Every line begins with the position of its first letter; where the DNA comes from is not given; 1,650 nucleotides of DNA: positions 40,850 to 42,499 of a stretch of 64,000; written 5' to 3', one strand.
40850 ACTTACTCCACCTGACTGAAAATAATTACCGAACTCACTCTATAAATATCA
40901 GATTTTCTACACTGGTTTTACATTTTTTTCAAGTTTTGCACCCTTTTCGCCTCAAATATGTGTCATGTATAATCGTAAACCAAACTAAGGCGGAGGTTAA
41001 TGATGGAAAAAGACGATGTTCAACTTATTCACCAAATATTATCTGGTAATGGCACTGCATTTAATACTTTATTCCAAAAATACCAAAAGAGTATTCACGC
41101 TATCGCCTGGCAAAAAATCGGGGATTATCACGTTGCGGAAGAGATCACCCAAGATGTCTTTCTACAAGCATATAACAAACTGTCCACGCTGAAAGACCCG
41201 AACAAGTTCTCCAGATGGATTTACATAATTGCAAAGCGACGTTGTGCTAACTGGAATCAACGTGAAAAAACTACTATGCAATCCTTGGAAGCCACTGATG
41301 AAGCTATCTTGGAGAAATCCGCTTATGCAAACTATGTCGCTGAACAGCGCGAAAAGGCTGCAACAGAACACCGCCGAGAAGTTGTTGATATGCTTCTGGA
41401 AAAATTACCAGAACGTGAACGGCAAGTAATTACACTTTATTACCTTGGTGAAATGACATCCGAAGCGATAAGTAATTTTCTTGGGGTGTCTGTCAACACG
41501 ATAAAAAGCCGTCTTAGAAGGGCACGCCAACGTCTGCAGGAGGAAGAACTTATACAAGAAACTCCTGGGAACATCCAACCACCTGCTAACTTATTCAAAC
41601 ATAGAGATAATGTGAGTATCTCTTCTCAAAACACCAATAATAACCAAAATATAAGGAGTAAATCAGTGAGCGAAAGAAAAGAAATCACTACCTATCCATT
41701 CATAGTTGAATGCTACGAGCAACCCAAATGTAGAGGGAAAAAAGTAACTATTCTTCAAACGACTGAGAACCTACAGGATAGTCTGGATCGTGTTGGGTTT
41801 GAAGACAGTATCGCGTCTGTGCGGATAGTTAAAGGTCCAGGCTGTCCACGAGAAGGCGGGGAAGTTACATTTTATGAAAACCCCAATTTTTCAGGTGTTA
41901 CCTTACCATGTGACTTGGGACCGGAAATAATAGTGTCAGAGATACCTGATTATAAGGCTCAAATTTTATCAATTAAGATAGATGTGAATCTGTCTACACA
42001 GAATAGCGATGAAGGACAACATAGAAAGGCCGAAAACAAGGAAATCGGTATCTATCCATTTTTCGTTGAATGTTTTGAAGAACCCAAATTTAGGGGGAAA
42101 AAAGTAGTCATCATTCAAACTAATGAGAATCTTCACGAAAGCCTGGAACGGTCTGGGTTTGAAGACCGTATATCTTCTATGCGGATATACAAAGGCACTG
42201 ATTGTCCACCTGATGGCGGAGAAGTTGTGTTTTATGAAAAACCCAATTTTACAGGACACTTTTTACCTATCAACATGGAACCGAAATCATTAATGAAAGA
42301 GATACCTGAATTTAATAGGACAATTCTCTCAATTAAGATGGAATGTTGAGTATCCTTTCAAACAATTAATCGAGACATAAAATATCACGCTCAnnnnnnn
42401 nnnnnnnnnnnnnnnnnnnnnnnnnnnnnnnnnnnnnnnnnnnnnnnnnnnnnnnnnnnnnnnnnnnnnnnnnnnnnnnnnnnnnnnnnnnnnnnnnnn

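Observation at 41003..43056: ECF sigma factor fused to two beta/gamma-crystallin domains, next to a membrane protein carrying a near-identical copy of that domain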

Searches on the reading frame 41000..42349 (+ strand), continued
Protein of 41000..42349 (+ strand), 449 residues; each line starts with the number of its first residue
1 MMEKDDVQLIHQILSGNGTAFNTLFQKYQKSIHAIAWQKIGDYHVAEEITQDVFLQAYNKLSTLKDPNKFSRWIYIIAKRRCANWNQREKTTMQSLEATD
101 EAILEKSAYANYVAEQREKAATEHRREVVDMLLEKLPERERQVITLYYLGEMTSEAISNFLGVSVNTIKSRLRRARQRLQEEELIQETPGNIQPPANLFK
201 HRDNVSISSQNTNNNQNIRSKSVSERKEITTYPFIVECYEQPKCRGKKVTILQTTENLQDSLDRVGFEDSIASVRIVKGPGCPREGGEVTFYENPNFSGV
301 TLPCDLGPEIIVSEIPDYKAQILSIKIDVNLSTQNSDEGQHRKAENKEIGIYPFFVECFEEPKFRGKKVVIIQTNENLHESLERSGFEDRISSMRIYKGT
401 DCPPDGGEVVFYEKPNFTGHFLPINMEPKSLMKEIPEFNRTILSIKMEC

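Call 75: search_protein_families(library=pfam, proteins=[P0182, P0243, P0187, P0184, P0175], max_evalue=0.001)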
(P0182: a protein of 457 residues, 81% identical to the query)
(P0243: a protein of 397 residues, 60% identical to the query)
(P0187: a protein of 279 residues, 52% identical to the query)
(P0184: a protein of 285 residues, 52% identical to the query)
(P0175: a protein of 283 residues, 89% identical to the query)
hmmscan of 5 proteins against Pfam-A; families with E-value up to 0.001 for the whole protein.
P0182 (457 aa): 6 families
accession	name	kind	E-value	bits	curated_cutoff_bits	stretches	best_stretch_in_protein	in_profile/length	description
PF00712.24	DNA_pol3_beta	-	8.9e-22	77.9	24.4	1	210-328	2-120/120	DNA polymerase III beta subunit, N-terminal domain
PF08281.18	Sigma70_r4_2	-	4.8e-15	55.4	25.7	1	127-178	3-54/54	Sigma-70, region 4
PF04542.20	Sigma70_r2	-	7.5e-15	54.9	24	1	23-89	1-69/71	Sigma-70 region 2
PF04545.22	Sigma70_r4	-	5e-14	52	24.1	1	131-180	1-50/50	Sigma-70, region 4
PF02767.21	DNA_pol3_beta_2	-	5.1e-13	49.8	27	1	337-432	2-101/116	DNA polymerase III beta subunit, central domain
PF07638.17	Sigma70_ECF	-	3.6e-09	37.2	21.1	1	8-179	7-180/185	ECF sigma factor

P0243 (397 aa): 7 families
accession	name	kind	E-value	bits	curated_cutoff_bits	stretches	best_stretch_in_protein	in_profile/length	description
PF08281.18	Sigma70_r4_2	-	1.5e-18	66.6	25.7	1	126-178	2-54/54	Sigma-70, region 4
PF04545.22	Sigma70_r4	-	7.2e-16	57.9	24.1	1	131-180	1-50/50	Sigma-70, region 4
PF04542.20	Sigma70_r2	-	1.3e-15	57.4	24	1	23-89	1-69/71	Sigma-70 region 2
PF07638.17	Sigma70_ECF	-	4.8e-11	43.3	21.1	1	7-180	6-181/185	ECF sigma factor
PF12840.13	HTH_20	-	7.9e-06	26.2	27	0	316-362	2-49/51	Helix-turn-helix domain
PF01978.25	TrmB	-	0.00027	21.2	25.6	0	327-366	17-57/68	Sugar-specific transcriptional regulator TrmB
PF12802.13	MarR_2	-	0.00063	20.3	27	0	322-366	9-55/61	MarR family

P0187 (279 aa): 5 families
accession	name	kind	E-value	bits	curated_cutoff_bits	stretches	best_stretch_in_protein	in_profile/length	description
PF08281.18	Sigma70_r4_2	-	1.6e-17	63.3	25.7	1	126-178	2-54/54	Sigma-70, region 4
PF04545.22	Sigma70_r4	-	5.9e-15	55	24.1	1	131-180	1-50/50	Sigma-70, region 4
PF04542.20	Sigma70_r2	-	1.2e-12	47.9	24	1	23-89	1-69/71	Sigma-70 region 2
PF07638.17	Sigma70_ECF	-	1.3e-06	28.9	21.1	1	7-181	6-182/185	ECF sigma factor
PF00030.24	Crystall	-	5.3e-05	23.7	25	1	186-249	2-53/82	Beta/Gamma crystallin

P0184 (285 aa): 5 families
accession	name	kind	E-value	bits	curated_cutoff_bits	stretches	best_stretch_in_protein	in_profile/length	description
PF08281.18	Sigma70_r4_2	-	1.5e-15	57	25.7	1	128-178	4-54/54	Sigma-70, region 4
PF04545.22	Sigma70_r4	-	6.6e-13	48.4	24.1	1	131-178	1-48/50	Sigma-70, region 4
PF04542.20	Sigma70_r2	-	4.5e-12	46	24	1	23-89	1-69/71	Sigma-70 region 2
PF07638.17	Sigma70_ECF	-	1.3e-07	32.1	21.1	1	7-181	6-182/185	ECF sigma factor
PF00030.24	Crystall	-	0.00086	19.8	25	0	186-228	2-40/82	Beta/Gamma crystallin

P0175 (283 aa): 6 families
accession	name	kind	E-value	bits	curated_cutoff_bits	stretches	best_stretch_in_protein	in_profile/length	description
PF04542.20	Sigma70_r2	-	8.2e-15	54.8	24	1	25-91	1-69/71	Sigma-70 region 2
PF08281.18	Sigma70_r4_2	-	1.1e-13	51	25.7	1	128-179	2-53/54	Sigma-70, region 4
PF04545.22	Sigma70_r4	-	3.9e-13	49.1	24.1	1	133-182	1-50/50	Sigma-70, region 4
PF07638.17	Sigma70_ECF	-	1.1e-09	39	21.1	1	9-182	6-181/185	ECF sigma factor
PF13384.12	HTH_23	-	0.00051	20.2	24.6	0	145-176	9-41/50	Homeodomain-like domain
PF00196.25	GerE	-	0.00076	19.5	23.5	0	150-181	15-46/57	Bacterial regulatory proteins, luxR family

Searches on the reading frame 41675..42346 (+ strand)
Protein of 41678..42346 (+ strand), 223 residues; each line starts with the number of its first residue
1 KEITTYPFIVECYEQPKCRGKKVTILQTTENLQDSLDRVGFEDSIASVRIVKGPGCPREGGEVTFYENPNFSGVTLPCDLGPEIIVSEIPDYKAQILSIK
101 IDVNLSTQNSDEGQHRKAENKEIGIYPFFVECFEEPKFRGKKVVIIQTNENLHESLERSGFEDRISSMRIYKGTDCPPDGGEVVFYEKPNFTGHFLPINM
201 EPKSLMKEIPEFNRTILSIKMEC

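Call 6: find_homologous_proteins(query=window:41678-42346:+, max_evalue=0.001)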
Query seq(223 aa) (223 aa): 19 proteins with E <= 0.001 among 104 candidates.
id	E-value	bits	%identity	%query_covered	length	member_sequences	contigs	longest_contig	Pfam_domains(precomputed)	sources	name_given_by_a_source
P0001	1.7e-123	429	85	100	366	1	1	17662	PF00030.25,PF04545.23,PF08281.19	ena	-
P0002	8.1e-89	315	81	79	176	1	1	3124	PF00030.25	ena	-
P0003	1.0e-63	233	74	64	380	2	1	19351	PF07638.18,PF04545.23,PF04542.21,PF08281.19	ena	-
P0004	1.9e-53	199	89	46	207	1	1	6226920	-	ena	-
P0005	2.5e-53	199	90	46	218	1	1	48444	-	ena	-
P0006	5.1e-53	198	89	46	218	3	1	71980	-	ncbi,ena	-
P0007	1.3e-52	197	87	45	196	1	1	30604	PF08281.19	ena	-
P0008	1.1e-51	194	88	46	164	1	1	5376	-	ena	-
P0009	2.4e-50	189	86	46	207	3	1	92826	-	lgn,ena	-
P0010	4.5e-50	188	86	46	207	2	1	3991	-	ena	-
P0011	2.3e-49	186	85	46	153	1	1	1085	-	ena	-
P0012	5.5e-48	182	83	46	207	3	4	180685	-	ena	-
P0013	2.2e-46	176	83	46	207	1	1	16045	-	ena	-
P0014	8.2e-45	171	79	45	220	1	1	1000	-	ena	-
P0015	1.2e-44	171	82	46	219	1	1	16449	-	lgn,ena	-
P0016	8.3e-44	168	82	46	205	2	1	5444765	-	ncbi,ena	-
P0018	1.7e-26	111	60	42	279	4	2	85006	PF07638.18,PF04545.23,PF04542.21,PF08281.19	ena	-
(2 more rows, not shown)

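Call 9: find_encoding_contigs(protein=P0016, flank=6000, max_places=3)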
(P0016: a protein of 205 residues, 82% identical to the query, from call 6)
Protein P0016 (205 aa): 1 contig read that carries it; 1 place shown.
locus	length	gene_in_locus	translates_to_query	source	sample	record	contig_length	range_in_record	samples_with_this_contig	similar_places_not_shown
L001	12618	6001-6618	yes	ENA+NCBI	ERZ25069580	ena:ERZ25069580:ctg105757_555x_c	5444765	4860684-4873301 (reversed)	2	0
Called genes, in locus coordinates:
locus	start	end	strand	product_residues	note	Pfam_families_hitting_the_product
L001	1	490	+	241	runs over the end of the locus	PF00005:ABC_tran, PF13304:AAA_21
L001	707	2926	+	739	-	PF10633:NPCBM_assoc (weak)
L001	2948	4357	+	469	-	PF02321:OEP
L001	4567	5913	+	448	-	PF07638:Sigma70_ECF (weak), PF04542:Sigma70_r2, PF08281:Sigma70_r4_2, PF04545:Sigma70_r4, PF00030:Crystall (faint)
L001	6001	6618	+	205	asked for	-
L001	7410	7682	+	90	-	-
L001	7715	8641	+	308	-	PF00056:Ldh_1_N, PF03721:UDPG_MGDP_dh_N (weak), PF02866:Ldh_1_C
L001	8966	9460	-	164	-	-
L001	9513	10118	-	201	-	-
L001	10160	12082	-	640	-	PF00012:HSP70, PF06723:MreB_Mbl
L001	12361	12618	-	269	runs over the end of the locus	PF13385:Laminin_G_3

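Call 10: find_encoding_contigs(protein=P0004, flank=6000, max_places=3)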
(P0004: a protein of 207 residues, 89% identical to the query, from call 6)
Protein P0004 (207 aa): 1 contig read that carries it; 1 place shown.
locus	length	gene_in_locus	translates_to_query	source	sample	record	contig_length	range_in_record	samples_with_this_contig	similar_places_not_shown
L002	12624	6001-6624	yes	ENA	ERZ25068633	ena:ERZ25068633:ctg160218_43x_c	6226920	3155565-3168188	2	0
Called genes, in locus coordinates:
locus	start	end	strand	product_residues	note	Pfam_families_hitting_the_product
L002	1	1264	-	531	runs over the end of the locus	PF14516:AAA_35, PF13401:AAA_22 (weak), PF28130:DUF8371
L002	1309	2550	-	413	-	PF13229:Beta_helix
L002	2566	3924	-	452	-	PF00202:Aminotran_3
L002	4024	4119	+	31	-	-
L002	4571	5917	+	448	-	PF07638:Sigma70_ECF (weak), PF04542:Sigma70_r2, PF08281:Sigma70_r4_2, PF04545:Sigma70_r4, PF00030:Crystall (faint)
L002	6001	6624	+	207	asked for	-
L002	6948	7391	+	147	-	PF00572:Ribosomal_L13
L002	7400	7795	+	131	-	PF00380:Ribosomal_S9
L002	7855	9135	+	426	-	PF00709:Adenylsucc_synt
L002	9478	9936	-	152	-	-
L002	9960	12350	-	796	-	PF00255:GSHPx (faint), PF00578:AhpC-TSA, PF08534:Redoxin, PF13905:Thioredoxin_8, PF00578:AhpC-TSA, PF08534:Redoxin (weak)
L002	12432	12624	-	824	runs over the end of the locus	PF00255:GSHPx (faint), PF00578:AhpC-TSA, PF08534:Redoxin, PF13905:Thioredoxin_8, PF00578:AhpC-TSA (weak), PF08534:Redoxin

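Call 23: find_encoding_contigs(protein=P0018, flank=5000, max_places=3)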
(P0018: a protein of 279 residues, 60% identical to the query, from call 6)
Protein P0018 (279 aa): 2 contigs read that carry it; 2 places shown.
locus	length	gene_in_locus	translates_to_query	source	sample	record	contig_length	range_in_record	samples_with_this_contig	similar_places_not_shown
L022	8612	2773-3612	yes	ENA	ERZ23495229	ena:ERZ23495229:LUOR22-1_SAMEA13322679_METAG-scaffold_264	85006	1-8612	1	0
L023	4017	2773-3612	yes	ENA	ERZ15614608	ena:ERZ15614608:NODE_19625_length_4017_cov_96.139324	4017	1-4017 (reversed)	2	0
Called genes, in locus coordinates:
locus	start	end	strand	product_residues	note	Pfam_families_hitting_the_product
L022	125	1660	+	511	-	PF12679:ABC2_membrane_2, PF12698:ABC2_membrane_3, PF12040:DUF3526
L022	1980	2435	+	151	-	-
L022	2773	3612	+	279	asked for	PF07638:Sigma70_ECF (weak), PF04542:Sigma70_r2, PF04545:Sigma70_r4, PF08281:Sigma70_r4_2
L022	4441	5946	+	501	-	PF12679:ABC2_membrane_2, PF12698:ABC2_membrane_3 (weak), PF10920:DUF2705, PF26999:ABC-2_memb_rel (faint), PF12730:ABC2_membrane_4, PF13346:ABC2_membrane_5 (weak), PF12040:DUF3526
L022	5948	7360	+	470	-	PF12679:ABC2_membrane_2, PF10920:DUF2705 (weak), PF12698:ABC2_membrane_3, PF12040:DUF3526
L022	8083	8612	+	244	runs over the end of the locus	PF00005:ABC_tran, PF13304:AAA_21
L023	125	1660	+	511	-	PF12679:ABC2_membrane_2, PF12698:ABC2_membrane_3, PF12040:DUF3526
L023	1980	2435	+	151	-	-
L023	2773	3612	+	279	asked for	PF07638:Sigma70_ECF (weak), PF04542:Sigma70_r2, PF04545:Sigma70_r4, PF08281:Sigma70_r4_2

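Call 37: predict_structure(alignment_id=A4)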
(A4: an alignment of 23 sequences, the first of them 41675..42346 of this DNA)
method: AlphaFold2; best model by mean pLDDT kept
length: 224 residues; sequences in the alignment: 23
mean_pLDDT: 63.2   pTM: 0.47
mean pLDDT of the five models: 63.2, 58.7, 57.6, 56.5, 55.6
residues with pLDDT >= 90: 0; 70-90: 73; 50-70: 118; < 50: 33
segments of 3 or more residues with pLDDT < 50: 1-4, 69-72, 82-84, 107-125
pLDDT, mean of each block of 10 residues (from residue 1): 52 76 70 68 72 65 61 57 54 60 56 43 53 82 71 70 79 67 56 54 65 63 54
secondary structure, 60 per line:
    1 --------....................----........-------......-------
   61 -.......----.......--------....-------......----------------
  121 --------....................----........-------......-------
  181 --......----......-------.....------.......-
elements in order: E9-16 E20-28 H33-40 E48-53 E62-68 E73-79 E88-91 E99-104 E129-136 E140-148 H153-160 E168-173 E183-188 E193-198 E206-210 E217-223

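Call 41: fold_search(model_id=the predicted structure, library=pdb)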
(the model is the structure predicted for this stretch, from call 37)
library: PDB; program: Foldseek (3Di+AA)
matches with E <= 10: 147; with E <= 0.001: 64
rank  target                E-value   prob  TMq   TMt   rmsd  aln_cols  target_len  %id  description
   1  1oki_A                2.1e-07  1.00  0.26  0.30  17.3       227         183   17  Crystal structure of truncated human beta-B1-crystallin (released 2004-01-22)
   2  7k7u_I                3.3e-07  1.00  0.26  0.31  14.3       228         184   17  BetaB2-crystallin (released 2022-02-09)
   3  9d1v_A                3.4e-07  1.00  0.26  0.30  12.9       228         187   18  Human Beta-B2 Crystallin (released 2025-08-13)
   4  7k7u_E                5.6e-07  1.00  0.29  0.34  12.5       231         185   17  BetaB2-crystallin (released 2022-02-09)
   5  3qk3_B                7.0e-07  1.00  0.26  0.32  17.2       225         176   19  Crystal structure of human beta-crystallin B3 (released 2011-02-23)
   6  9d1v_D                8.3e-07  1.00  0.27  0.32  12.6       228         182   17  Human Beta-B2 Crystallin (released 2025-08-13)
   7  7k7u_F                8.3e-07  1.00  0.26  0.30  12.9       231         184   17  BetaB2-crystallin (released 2022-02-09)
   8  7k7u_H                9.2e-07  1.00  0.26  0.31  13.0       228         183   18  BetaB2-crystallin (released 2022-02-09)
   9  1ytq                  9.2e-07  1.00  0.26  0.31  13.0       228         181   18  Structure of Native Human Beta B2 Crystallin (released 2006-01-31)
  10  7k7u_A                1.0e-06  1.00  0.26  0.31  12.9       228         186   17  BetaB2-crystallin (released 2022-02-09)
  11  7k7u_B                1.2e-06  1.00  0.27  0.31  12.8       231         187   17  BetaB2-crystallin (released 2022-02-09)
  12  7k7u_D                1.3e-06  1.00  0.28  0.33  12.8       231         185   17  BetaB2-crystallin (released 2022-02-09)
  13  7k7u_G                2.6e-06  1.00  0.27  0.31  13.3       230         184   19  BetaB2-crystallin (released 2022-02-09)
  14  3qk3_A                2.9e-06  1.00  0.26  0.32  17.2       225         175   19  Crystal structure of human beta-crystallin B3 (released 2011-02-23)
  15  1blb_C                2.9e-06  1.00  0.26  0.31  13.8       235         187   17  CLOSE PACKING OF AN OLIGOMERIC EYE LENS BETA-CRYSTALLIN INDUCES LOSS OF SYMMETRY AND ORDERING OF SEQUENCE EXTENSIONS (released 1994-12-20)
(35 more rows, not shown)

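Call 75: search_protein_families(library=pfam, proteins=[P0018], max_evalue=0.001)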
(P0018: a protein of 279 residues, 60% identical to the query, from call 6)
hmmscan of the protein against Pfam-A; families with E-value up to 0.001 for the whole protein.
P0018 (279 aa): 5 families
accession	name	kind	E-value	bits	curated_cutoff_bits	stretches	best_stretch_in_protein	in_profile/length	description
PF08281.18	Sigma70_r4_2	-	2.4e-17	62.7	25.7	1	127-178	3-54/54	Sigma-70, region 4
PF04545.22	Sigma70_r4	-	6.3e-15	54.9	24.1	1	131-180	1-50/50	Sigma-70, region 4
PF04542.20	Sigma70_r2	-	1.4e-12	47.6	24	1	23-89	1-69/71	Sigma-70 region 2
PF07638.17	Sigma70_ECF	-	6.8e-07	29.8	21.1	1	7-181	6-182/185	ECF sigma factor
PF00030.24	Crystall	-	6.7e-05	23.4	25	1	186-249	2-53/82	Beta/Gamma crystallin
